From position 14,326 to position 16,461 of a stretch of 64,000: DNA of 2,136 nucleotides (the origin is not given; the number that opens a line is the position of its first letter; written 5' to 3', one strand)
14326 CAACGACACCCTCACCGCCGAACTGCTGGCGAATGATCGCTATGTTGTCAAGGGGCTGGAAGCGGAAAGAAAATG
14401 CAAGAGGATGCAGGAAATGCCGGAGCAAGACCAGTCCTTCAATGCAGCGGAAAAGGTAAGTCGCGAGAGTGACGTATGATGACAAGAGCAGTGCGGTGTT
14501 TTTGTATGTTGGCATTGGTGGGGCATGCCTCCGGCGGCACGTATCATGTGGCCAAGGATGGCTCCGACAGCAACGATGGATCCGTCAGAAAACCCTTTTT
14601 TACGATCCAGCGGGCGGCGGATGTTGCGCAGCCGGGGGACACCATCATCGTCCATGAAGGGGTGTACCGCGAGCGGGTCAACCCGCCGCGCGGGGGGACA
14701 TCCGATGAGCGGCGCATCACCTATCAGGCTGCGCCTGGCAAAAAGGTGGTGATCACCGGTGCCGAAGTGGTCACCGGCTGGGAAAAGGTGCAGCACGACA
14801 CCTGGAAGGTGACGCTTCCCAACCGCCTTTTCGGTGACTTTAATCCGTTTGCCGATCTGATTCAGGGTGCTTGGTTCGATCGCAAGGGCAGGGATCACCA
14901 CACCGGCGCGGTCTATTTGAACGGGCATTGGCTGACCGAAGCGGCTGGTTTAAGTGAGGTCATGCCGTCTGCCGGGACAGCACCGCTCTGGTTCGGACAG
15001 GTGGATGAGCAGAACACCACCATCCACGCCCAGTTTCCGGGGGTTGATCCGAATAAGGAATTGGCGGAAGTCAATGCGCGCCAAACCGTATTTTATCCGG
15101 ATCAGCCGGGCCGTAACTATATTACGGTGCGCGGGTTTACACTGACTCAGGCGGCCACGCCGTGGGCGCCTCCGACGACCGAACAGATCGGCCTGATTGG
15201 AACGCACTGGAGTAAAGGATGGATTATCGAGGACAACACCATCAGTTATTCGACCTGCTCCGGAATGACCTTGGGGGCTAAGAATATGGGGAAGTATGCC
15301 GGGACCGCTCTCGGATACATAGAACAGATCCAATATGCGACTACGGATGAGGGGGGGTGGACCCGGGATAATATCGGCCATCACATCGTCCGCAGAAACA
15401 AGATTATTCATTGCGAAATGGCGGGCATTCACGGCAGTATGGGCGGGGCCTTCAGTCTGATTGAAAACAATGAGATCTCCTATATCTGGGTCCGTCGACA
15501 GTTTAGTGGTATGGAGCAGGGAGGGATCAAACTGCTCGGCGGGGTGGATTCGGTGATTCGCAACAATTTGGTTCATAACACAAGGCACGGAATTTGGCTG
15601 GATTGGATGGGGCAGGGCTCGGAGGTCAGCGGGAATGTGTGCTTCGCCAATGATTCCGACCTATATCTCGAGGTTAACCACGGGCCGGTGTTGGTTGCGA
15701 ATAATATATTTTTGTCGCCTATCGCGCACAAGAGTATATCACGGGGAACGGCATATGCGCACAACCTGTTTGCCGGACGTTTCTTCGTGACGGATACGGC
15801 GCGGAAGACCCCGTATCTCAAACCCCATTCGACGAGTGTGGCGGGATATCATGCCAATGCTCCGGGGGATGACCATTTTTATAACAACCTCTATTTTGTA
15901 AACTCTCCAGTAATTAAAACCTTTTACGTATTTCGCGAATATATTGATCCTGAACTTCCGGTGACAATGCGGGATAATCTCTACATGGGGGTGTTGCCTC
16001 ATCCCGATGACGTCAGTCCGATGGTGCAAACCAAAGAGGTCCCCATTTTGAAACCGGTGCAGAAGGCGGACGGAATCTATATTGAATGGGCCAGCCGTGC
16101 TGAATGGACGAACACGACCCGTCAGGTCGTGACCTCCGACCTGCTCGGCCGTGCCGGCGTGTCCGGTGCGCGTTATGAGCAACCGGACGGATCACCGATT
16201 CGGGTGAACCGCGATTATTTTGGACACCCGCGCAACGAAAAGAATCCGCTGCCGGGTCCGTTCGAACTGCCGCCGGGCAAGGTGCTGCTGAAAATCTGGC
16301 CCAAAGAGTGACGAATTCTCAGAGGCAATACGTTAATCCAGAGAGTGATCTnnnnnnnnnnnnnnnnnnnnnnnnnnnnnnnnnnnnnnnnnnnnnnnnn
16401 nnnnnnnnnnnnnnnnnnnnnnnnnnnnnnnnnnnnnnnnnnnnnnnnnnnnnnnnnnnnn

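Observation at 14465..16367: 27-bp direct repeats precisely flanking the beta-helix gene; two neighbouring genes share the same start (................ = MMTRA)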

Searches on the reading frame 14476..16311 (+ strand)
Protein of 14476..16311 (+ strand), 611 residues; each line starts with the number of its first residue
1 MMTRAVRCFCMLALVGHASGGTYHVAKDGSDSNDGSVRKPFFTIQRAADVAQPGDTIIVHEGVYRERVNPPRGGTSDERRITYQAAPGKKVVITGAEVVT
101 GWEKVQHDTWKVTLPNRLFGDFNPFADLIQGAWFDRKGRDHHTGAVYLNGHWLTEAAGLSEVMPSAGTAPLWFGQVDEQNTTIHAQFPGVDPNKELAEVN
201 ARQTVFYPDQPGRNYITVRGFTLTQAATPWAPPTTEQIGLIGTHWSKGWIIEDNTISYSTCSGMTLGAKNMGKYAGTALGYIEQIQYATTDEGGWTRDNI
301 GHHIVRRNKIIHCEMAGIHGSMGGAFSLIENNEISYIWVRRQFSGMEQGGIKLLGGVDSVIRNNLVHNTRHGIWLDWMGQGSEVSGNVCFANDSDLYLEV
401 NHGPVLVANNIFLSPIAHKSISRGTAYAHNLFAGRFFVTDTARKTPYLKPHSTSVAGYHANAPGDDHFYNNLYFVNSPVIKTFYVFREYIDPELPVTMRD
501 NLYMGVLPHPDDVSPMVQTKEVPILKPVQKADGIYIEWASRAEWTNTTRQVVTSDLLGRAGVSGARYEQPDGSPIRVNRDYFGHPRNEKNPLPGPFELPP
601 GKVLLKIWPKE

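Call 7: search_protein_families(library=pfam, proteins=[window:14476-16311:+], max_evalue=0.01)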
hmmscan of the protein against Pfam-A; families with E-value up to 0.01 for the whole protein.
window:14476-16311:+ (611 aa): 5 families
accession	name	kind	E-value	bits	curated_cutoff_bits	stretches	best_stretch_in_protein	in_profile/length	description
PF21258.2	Glyco_hydro_120_ins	-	5.2e-26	91.9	27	1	99-199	1-121/121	Glycoside hydrolase 120, insertion domain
PF13229.12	Beta_helix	-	1.7e-08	34.7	25.9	1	301-413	32-135/158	Right handed beta helix region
PF07602.17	DUF1565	-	7.2e-08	32.5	20.3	1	29-67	3-41/257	Protein of unknown function (DUF1565)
PF05048.19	NosD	-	0.00034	20.6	23.6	1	303-412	71-169/212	Periplasmic copper-binding protein (NosD)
PF22842.2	Pel9A-like_beta_helix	-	0.00047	19.7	25.2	1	17-65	5-53/370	Pel9A-like, right handed beta helix region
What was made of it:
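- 14476..16311 (+): GH120-like right-handed beta-helix glycoside hydrolase gene (611 aa), horizontally acquired. Pfam hits are PF21258 (GH120 insertion domain, 5e-26), PF13229 and PF07602 (call 7).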

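Call 10: find_homologous_proteins(query=window:14476-16311:+, max_evalue=1e-10)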
Query window:14476-16311:+ (611 aa): 7950 proteins with E <= 1e-10 among 8000 candidates; the best 120 are listed.
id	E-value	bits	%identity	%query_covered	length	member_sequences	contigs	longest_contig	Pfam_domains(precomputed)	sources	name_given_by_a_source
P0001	0.0e+0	1427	100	98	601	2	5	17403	PF13229.13,PF21258.3,PF07602.18,PF22842.4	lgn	-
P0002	0.0e+0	1199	82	100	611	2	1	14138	PF13229.13,PF21258.3,PF07602.18,PF22842.4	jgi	jgi:alpha-L-arabinofuranosidase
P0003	0.0e+0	1089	77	100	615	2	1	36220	PF13229.13,PF21258.3,PF07602.18,PF22842.4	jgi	jgi:alpha-L-arabinofuranosidase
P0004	0.0e+0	1017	87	81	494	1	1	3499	PF13229.13,PF21258.3,PF07602.18,PF22842.4,PF05048.20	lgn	-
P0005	1.8e-280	950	69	98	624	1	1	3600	PF13229.13,PF21258.3,PF07602.18,PF22842.4,PF05048.20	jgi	jgi:alpha-N-arabinofuranosidase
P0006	1.5e-279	947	67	100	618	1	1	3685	PF13229.13,PF21258.3,PF07602.18,PF22842.4,PF05048.20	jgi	jgi:alpha-N-arabinofuranosidase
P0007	3.8e-278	942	67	100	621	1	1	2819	PF13229.13,PF21258.3,PF07602.18,PF22842.4,PF05048.20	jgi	jgi:alpha-N-arabinofuranosidase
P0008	7.1e-276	935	66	100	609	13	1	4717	PF13229.13,PF21258.3,PF07602.18,PF22842.4,PF05048.20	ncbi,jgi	ncbi:MAG: alpha-N-arabinofuranosidase [Lentimonas sp.]|jgi:alpha-N-arabinofuranosidase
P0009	2.9e-275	933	66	99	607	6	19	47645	PF13229.13,PF21258.3,PF07602.18,PF22842.4,PF05048.20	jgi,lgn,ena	jgi:alpha-N-arabinofuranosidase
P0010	7.3e-273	925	68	96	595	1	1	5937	PF13229.13,PF21258.3,PF22842.4,PF05048.20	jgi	jgi:alpha-N-arabinofuranosidase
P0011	6.0e-272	922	65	99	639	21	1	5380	PF13229.13,PF21258.3,PF07602.18,PF22842.4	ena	-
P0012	6.7e-272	922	65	99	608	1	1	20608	PF13229.13,PF21258.3,PF07602.18,PF22842.4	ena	-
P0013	3.3e-271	920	65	100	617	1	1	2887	PF13229.13,PF21258.3,PF07602.18,PF22842.4,PF05048.20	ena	-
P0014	1.9e-265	901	65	96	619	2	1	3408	PF13229.13,PF21258.3,PF07602.18,PF22842.4,PF05048.20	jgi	-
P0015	3.4e-264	896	66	96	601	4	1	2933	PF13229.13,PF21258.3,PF07602.18,PF22842.4,PF05048.20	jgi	-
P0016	1.4e-263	894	65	96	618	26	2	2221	PF13229.13,PF21258.3,PF07602.18,PF22842.4,PF05048.20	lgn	-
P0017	3.1e-263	893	65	96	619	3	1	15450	PF13229.13,PF21258.3,PF07602.18,PF22842.4,PF05048.20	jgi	jgi:alpha-N-arabinofuranosidase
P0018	6.2e-263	892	64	96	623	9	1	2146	PF13229.13,PF21258.3,PF07602.18,PF22842.4,PF05048.20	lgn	-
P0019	1.7e-261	887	64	99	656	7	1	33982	PF13229.13,PF21258.3,PF07602.18,PF22842.4,PF05048.20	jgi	jgi:alpha-N-arabinofuranosidase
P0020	3.1e-260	883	64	97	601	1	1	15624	PF13229.13,PF21258.3,PF07602.18,PF22842.4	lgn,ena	-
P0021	8.9e-258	875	63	100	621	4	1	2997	PF13229.13,PF21258.3,PF07602.18,PF22842.4,PF05048.20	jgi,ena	jgi:alpha-N-arabinofuranosidase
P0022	1.0e-257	875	64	96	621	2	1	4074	PF13229.13,PF21258.3,PF07602.18,PF22842.4,PF05048.20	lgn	-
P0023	4.9e-256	869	64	96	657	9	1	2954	PF13229.13,PF21258.3,PF07602.18,PF22842.4,PF05048.20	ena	-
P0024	1.9e-250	851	61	100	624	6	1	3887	PF13229.13,PF21258.3,PF07602.18,PF22842.4,PF05048.20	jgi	-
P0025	1.1e-242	825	62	96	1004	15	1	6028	PF13229.13,PF21258.3,PF07602.18,PF22842.4,PF14885.13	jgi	jgi:alpha-N-arabinofuranosidase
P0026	3.3e-222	758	57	96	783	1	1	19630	PF13229.13,PF21258.3,PF07602.18,PF22842.4,PF05048.20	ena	-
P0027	1.1e-219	749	57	97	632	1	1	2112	PF13229.13,PF21258.3,PF22842.4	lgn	-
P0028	2.0e-218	745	56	96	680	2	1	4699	PF13229.13,PF21258.3,PF07602.18,PF22842.4,PF05048.20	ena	-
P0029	2.4e-218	745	53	100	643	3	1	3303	PF13229.13,PF21258.3,PF07602.18,PF22842.4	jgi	-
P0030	4.6e-218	744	53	99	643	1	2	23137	PF13229.13,PF21258.3,PF07602.18,PF22842.4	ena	-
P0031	1.4e-217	742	53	100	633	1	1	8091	PF13229.13,PF21258.3,PF07602.18,PF22842.4,PF05048.20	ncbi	-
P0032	1.7e-217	742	54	99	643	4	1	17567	PF13229.13,PF21258.3,PF07602.18,PF22842.4,PF05048.20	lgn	-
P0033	4.2e-216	737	55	99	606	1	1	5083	PF13229.13,PF21258.3,PF07602.18,PF22842.4,PF05048.20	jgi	jgi:alpha-N-arabinofuranosidase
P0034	6.3e-216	737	56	98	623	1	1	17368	PF13229.13,PF21258.3,PF07602.18,PF22842.4,PF05048.20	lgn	-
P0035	2.3e-215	735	55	96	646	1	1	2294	PF13229.13,PF21258.3,PF07602.18,PF22842.4,PF05048.20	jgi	jgi:alpha-N-arabinofuranosidase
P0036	5.5e-215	734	55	99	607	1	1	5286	PF13229.13,PF21258.3,PF07602.18,PF22842.4,PF05048.20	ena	-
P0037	2.8e-214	731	55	99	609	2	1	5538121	PF13229.13,PF21258.3,PF07602.18,PF22842.4,PF05048.20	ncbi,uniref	ncbi:right-handed parallel beta-helix repeat-containing protein [Fontivita pretiosa]|uniref:right-ha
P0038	3.1e-214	731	57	97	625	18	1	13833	PF13229.13,PF21258.3,PF07602.18,PF22842.4,PF05048.20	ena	-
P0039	3.7e-214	731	55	100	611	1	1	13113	PF13229.13,PF21258.3,PF07602.18,PF22842.4,PF05048.20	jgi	jgi:alpha-N-arabinofuranosidase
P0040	3.7e-214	731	54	99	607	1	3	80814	PF13229.13,PF21258.3,PF07602.18,PF22842.4,PF05048.20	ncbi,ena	-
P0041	5.2e-214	731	54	100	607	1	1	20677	PF13229.13,PF21258.3,PF07602.18,PF22842.4,PF05048.20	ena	-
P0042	6.2e-214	730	55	98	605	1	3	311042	PF13229.13,PF21258.3,PF07602.18,PF22842.4,PF05048.20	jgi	jgi:alpha-N-arabinofuranosidase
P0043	1.1e-213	729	54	99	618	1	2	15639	PF13229.13,PF21258.3,PF07602.18,PF22842.4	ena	-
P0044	1.9e-213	729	54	99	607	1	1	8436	PF13229.13,PF21258.3,PF07602.18,PF22842.4,PF05048.20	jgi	-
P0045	2.2e-213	729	54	99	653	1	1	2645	PF13229.13,PF21258.3,PF07602.18,PF22842.4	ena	-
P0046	3.2e-213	728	54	96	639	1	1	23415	PF13229.13,PF21258.3,PF07602.18,PF22842.4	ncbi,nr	ncbi:MAG: DUF1565 domain-containing protein [Bacteroidetes bacterium]|nr:DUF1565 domain-containing p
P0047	5.1e-213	727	54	96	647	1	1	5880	PF13229.13,PF21258.3,PF07602.18,PF22842.4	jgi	-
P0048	1.2e-212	726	55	99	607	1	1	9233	PF13229.13,PF21258.3,PF07602.18,PF22842.4,PF05048.20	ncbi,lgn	-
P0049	1.5e-212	726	54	100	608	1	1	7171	PF13229.13,PF21258.3,PF07602.18,PF22842.4,PF05048.20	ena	-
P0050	2.0e-212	725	54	100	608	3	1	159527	PF13229.13,PF21258.3,PF07602.18,PF22842.4,PF05048.20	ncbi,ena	-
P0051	3.0e-212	725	54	100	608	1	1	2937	PF13229.13,PF21258.3,PF07602.18,PF22842.4,PF05048.20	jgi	jgi:alpha-N-arabinofuranosidase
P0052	4.7e-212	724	55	100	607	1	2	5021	PF13229.13,PF21258.3,PF07602.18,PF22842.4,PF05048.20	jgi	-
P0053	5.6e-212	724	54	100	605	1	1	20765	PF13229.13,PF21258.3,PF07602.18,PF22842.4,PF05048.20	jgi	jgi:alpha-N-arabinofuranosidase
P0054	5.7e-212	724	55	96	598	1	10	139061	PF13229.13,PF21258.3,PF07602.18,PF22842.4,PF05048.20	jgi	jgi:alpha-L-arabinofuranosidase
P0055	5.9e-212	724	55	97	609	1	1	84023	PF13229.13,PF21258.3,PF07602.18,PF22842.4,PF05048.20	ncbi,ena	-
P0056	7.3e-212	723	56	98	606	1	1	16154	PF13229.13,PF21258.3,PF07602.18,PF22842.4,PF05048.20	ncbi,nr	ncbi:MAG: right-handed parallel beta-helix repeat-containing protein [Verrucomicrobiota bacterium]|n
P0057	8.7e-212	723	55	97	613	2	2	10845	PF13229.13,PF21258.3,PF07602.18,PF22842.4,PF05048.20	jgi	-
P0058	9.6e-212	723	55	96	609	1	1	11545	PF13229.13,PF21258.3,PF07602.18,PF22842.4,PF05048.20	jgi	jgi:alpha-N-arabinofuranosidase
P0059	1.1e-211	723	56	96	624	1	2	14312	PF13229.13,PF21258.3,PF07602.18,PF22842.4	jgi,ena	-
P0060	1.2e-211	723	56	98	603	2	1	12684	PF13229.13,PF21258.3,PF07602.18,PF22842.4,PF05048.20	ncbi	-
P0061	1.2e-211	723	55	96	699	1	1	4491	PF13229.13,PF21258.3,PF07602.18,PF22842.4,PF05048.20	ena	-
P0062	1.2e-211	723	54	100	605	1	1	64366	PF13229.13,PF21258.3,PF07602.18,PF22842.4,PF05048.20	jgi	jgi:alpha-N-arabinofuranosidase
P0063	1.9e-211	722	54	99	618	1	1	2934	PF13229.13,PF21258.3,PF07602.18,PF22842.4,PF05048.20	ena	-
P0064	2.0e-211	722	54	99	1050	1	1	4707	PF13229.13,PF21258.3,PF07602.18,PF22842.4,PF05048.20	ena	-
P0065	2.2e-211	722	55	96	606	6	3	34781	PF13229.13,PF21258.3,PF07602.18,PF22842.4,PF05048.20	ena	-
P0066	2.2e-211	722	55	98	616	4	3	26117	PF21258.3,PF07602.18,PF22842.4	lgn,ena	-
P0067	2.7e-211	722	55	97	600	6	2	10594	PF13229.13,PF21258.3,PF07602.18,PF22842.4,PF05048.20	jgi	-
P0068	2.7e-211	722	54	100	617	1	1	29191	PF13229.13,PF21258.3,PF07602.18,PF22842.4,PF05048.20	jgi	jgi:alpha-N-arabinofuranosidase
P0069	2.9e-211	721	56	97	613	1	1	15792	PF13229.13,PF21258.3,PF07602.18,PF22842.4,PF05048.20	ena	-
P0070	4.5e-211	721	55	96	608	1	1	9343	PF13229.13,PF21258.3,PF07602.18,PF22842.4,PF05048.20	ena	-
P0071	5.8e-211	721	54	100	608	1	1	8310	PF13229.13,PF21258.3,PF07602.18,PF22842.4,PF05048.20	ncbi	-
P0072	6.5e-211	720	56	97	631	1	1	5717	PF13229.13,PF21258.3,PF07602.18,PF22842.4,PF05048.20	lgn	-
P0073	7.1e-211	720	55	99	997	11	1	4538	PF13229.13,PF21258.3,PF07602.18,PF22842.4,PF05048.20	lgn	-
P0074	9.1e-211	720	55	100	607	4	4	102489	PF13229.13,PF21258.3,PF07602.18,PF22842.4,PF05048.20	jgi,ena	jgi:alpha-N-arabinofuranosidase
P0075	9.4e-211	720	54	97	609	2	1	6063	PF13229.13,PF21258.3,PF07602.18,PF22842.4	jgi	jgi:alpha-N-arabinofuranosidase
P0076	9.5e-211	720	54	100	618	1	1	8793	PF13229.13,PF21258.3,PF07602.18,PF22842.4,PF05048.20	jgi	jgi:alpha-N-arabinofuranosidase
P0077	1.1e-210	720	53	99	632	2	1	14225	PF13229.13,PF21258.3,PF07602.18,PF22842.4,PF05048.20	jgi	jgi:alpha-N-arabinofuranosidase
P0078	1.3e-210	719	54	98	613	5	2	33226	PF13229.13,PF21258.3,PF07602.18,PF22842.4,PF05048.20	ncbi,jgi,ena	ncbi:MAG: right-handed parallel beta-helix repeat-containing protein [Verrucomicrobiota bacterium]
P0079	3.0e-210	718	55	97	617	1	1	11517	PF13229.13,PF21258.3,PF07602.18,PF22842.4,PF05048.20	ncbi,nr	ncbi:MAG: right-handed parallel beta-helix repeat-containing protein [Candidatus Hydrogenedentes bac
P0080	3.5e-210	718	55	99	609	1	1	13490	PF13229.13,PF21258.3,PF07602.18,PF22842.4,PF05048.20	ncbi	-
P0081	4.4e-210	718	55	96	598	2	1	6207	PF13229.13,PF21258.3,PF07602.18,PF22842.4,PF05048.20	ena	-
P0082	5.2e-210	717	54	100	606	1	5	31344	PF13229.13,PF21258.3,PF07602.18,PF22842.4,PF05048.20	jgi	jgi:alpha-N-arabinofuranosidase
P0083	5.5e-210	717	55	98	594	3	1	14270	PF13229.13,PF21258.3,PF07602.18,PF22842.4,PF05048.20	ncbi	-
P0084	5.6e-210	717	54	99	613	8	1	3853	PF13229.13,PF21258.3,PF07602.18,PF22842.4,PF05048.20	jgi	-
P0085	6.5e-210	717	53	100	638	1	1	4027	PF13229.13,PF21258.3,PF07602.18,PF22842.4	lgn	-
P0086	8.2e-210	717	54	100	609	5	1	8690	PF13229.13,PF21258.3,PF07602.18,PF22842.4,PF05048.20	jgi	-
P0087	8.9e-210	717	54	100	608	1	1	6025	PF13229.13,PF21258.3,PF07602.18,PF22842.4,PF05048.20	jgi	jgi:alpha-L-arabinofuranosidase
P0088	9.0e-210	717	55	96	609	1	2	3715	PF13229.13,PF21258.3,PF07602.18,PF22842.4,PF05048.20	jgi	-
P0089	9.8e-210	716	53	99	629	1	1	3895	PF13229.13,PF21258.3,PF07602.18,PF22842.4,PF05048.20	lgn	-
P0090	9.8e-210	716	53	100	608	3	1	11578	PF13229.13,PF21258.3,PF07602.18,PF22842.4,PF05048.20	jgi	jgi:alpha-N-arabinofuranosidase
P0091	1.0e-209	716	52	99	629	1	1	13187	PF13229.13,PF21258.3,PF07602.18,PF22842.4,PF05048.20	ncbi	-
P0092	1.4e-209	716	54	97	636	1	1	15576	PF13229.13,PF21258.3,PF07602.18,PF22842.4,PF05048.20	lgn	-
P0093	1.6e-209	716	54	98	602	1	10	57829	PF13229.13,PF21258.3,PF07602.18,PF22842.4,PF05048.20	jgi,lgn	jgi:alpha-N-arabinofuranosidase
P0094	1.7e-209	716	54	97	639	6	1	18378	PF13229.13,PF21258.3,PF07602.18,PF22842.4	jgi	jgi:alpha-N-arabinofuranosidase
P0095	1.9e-209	716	55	98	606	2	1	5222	PF13229.13,PF21258.3,PF22842.4,PF05048.20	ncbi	ncbi:MAG: right-handed parallel beta-helix repeat-containing protein [Limisphaerales bacterium]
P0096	2.2e-209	715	-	-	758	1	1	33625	PF13229.13,PF18099.8,PF21258.3,PF07602.18,PF22842.4,PF03422.22,PF05048.20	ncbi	-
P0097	3.1e-209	715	55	96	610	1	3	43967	PF13229.13,PF21258.3,PF07602.18,PF22842.4,PF05048.20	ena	-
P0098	3.8e-209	715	54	99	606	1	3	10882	PF13229.13,PF21258.3,PF07602.18,PF22842.4,PF05048.20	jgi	jgi:alpha-N-arabinofuranosidase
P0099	4.3e-209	714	53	72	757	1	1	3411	PF13229.13,PF21258.3,PF07602.18,PF22842.4,PF03422.22,PF05048.20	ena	-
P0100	4.5e-209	714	55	96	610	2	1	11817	PF13229.13,PF21258.3,PF07602.18,PF22842.4,PF05048.20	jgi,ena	-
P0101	5.4e-209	714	54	97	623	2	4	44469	PF13229.13,PF21258.3,PF07602.18,PF22842.4,PF05048.20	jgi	jgi:alpha-N-arabinofuranosidase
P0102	5.9e-209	714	55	100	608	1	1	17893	PF13229.13,PF21258.3,PF07602.18,PF22842.4,PF05048.20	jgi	jgi:alpha-N-arabinofuranosidase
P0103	6.2e-209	714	56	96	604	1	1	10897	PF13229.13,PF21258.3,PF07602.18,PF22842.4,PF05048.20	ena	-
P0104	6.4e-209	714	54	99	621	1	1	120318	PF13229.13,PF21258.3,PF07602.18,PF22842.4,PF05048.20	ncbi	-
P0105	6.8e-209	714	54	99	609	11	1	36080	PF13229.13,PF21258.3,PF07602.18,PF22842.4,PF05048.20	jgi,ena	-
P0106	7.0e-209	714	54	98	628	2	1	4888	PF13229.13,PF21258.3,PF07602.18,PF22842.4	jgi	-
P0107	7.7e-209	713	53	96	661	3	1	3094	PF13229.13,PF21258.3,PF07602.18,PF22842.4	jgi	-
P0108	8.5e-209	713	54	100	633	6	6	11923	PF13229.13,PF21258.3,PF07602.18,PF22842.4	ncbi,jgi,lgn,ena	jgi:alpha-N-arabinofuranosidase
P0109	9.2e-209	713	53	100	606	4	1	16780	PF13229.13,PF21258.3,PF07602.18,PF22842.4,PF05048.20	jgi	jgi:alpha-N-arabinofuranosidase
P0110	9.3e-209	713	55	98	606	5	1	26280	PF13229.13,PF21258.3,PF07602.18,PF22842.4,PF05048.20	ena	-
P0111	1.0e-208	713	53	100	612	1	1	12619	PF13229.13,PF21258.3,PF07602.18,PF22842.4,PF05048.20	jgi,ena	-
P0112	1.1e-208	713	55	96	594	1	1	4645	PF13229.13,PF21258.3,PF07602.18,PF22842.4,PF05048.20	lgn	-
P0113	1.1e-208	713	54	98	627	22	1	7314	PF13229.13,PF21258.3,PF07602.18,PF22842.4,PF05048.20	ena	-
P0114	1.2e-208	713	54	98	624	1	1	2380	PF13229.13,PF21258.3,PF07602.18,PF22842.4,PF05048.20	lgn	-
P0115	1.2e-208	713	54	99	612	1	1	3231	PF13229.13,PF21258.3,PF07602.18,PF22842.4,PF05048.20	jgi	jgi:alpha-L-arabinofuranosidase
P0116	1.2e-208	713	55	96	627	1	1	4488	PF13229.13,PF21258.3,PF07602.18,PF22842.4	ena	-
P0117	1.3e-208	713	53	100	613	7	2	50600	PF13229.13,PF21258.3,PF07602.18,PF22842.4,PF05048.20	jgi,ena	-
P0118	1.8e-208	712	54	100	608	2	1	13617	PF13229.13,PF21258.3,PF07602.18,PF22842.4,PF05048.20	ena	-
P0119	1.9e-208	712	55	98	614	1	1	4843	PF13229.13,PF21258.3,PF07602.18,PF22842.4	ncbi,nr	ncbi:MAG: right-handed parallel beta-helix repeat-containing protein [Planctomycetes bacterium]|nr:r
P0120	1.9e-208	712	56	95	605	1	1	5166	PF13229.13,PF21258.3,PF07602.18,PF22842.4,PF05048.20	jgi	jgi:alpha-N-arabinofuranosidase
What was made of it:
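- On Glycoside hydrolase family 120-like beta-helix proteins (the flanked gene): There are thousands of homologues (call 10).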

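Call 11: find_encoding_contigs(protein=P0001, flank=10000, max_places=10)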
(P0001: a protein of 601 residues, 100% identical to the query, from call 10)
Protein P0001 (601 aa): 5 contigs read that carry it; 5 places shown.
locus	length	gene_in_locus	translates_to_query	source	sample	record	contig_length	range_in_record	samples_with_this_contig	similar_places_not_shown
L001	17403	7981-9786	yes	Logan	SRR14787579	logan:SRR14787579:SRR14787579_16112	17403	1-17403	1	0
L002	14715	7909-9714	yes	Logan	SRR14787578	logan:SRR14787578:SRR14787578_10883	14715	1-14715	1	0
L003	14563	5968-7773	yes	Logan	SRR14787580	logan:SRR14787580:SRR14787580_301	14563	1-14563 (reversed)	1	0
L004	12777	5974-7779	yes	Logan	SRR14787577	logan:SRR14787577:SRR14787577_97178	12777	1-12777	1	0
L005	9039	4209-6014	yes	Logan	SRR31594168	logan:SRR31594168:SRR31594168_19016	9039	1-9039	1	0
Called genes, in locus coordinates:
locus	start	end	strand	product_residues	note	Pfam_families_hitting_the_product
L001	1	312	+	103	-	?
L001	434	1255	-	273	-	PF08448:PAS_4, PF00165:HTH_AraC (weak), PF12833:HTH_18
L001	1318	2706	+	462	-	PF01208:URO-D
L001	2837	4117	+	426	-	PF01408:GFO_IDH_MocA (weak), PF22725:GFO_IDH_MocA_C3 (weak)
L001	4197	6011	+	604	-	PF00884:Sulfatase, PF16347:SGSH_C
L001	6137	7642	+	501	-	PF05448:AXE1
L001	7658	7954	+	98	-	-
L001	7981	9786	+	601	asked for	PF07602:DUF1565 (faint), PF22842:Pel9A-like_beta_helix, PF21258:Glyco_hydro_120_ins, PF13229:Beta_helix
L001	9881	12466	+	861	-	PF00884:Sulfatase, PF01663:Phosphodiest, PF16347:SGSH_C, PF14885:GHL15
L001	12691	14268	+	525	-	PF00884:Sulfatase, PF01663:Phosphodiest, PF01676:Metalloenzyme (weak), PF02995:DUF229 (weak), PF16347:SGSH_C (weak)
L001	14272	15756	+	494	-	PF00884:Sulfatase, PF16347:SGSH_C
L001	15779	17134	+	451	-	PF00884:Sulfatase, PF16347:SGSH_C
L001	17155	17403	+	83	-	?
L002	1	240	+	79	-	?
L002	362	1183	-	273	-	PF08448:PAS_4, PF00165:HTH_AraC (weak), PF12833:HTH_18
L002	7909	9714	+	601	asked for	PF07602:DUF1565 (faint), PF22842:Pel9A-like_beta_helix, PF21258:Glyco_hydro_120_ins, PF13229:Beta_helix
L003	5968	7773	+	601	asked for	PF07602:DUF1565 (faint), PF22842:Pel9A-like_beta_helix, PF21258:Glyco_hydro_120_ins, PF13229:Beta_helix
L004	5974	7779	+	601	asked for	PF07602:DUF1565 (faint), PF22842:Pel9A-like_beta_helix, PF21258:Glyco_hydro_120_ins, PF13229:Beta_helix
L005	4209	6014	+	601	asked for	PF07602:DUF1565 (faint), PF22842:Pel9A-like_beta_helix, PF21258:Glyco_hydro_120_ins, PF13229:Beta_helix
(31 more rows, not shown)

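Call 12: find_encoding_contigs(protein=P0002, flank=10000, max_places=6)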
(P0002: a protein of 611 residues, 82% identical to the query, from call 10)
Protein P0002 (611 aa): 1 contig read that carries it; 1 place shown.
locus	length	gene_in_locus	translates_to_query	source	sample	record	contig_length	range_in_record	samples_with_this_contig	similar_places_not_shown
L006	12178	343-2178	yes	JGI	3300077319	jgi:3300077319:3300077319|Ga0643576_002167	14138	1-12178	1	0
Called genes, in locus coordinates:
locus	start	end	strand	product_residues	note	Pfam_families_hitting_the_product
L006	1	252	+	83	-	?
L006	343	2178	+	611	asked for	PF07602:DUF1565 (faint), PF22842:Pel9A-like_beta_helix, PF21258:Glyco_hydro_120_ins, PF13229:Beta_helix (weak)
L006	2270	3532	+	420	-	PF01208:URO-D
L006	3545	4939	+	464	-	PF00083:Sugar_tr, PF07690:MFS_1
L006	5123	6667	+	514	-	PF03065:Glyco_hydro_57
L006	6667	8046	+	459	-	PF00884:Sulfatase, PF01663:Phosphodiest (faint), PF16347:SGSH_C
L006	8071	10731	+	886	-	-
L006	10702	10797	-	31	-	-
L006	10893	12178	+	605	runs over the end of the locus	PF00474:SSF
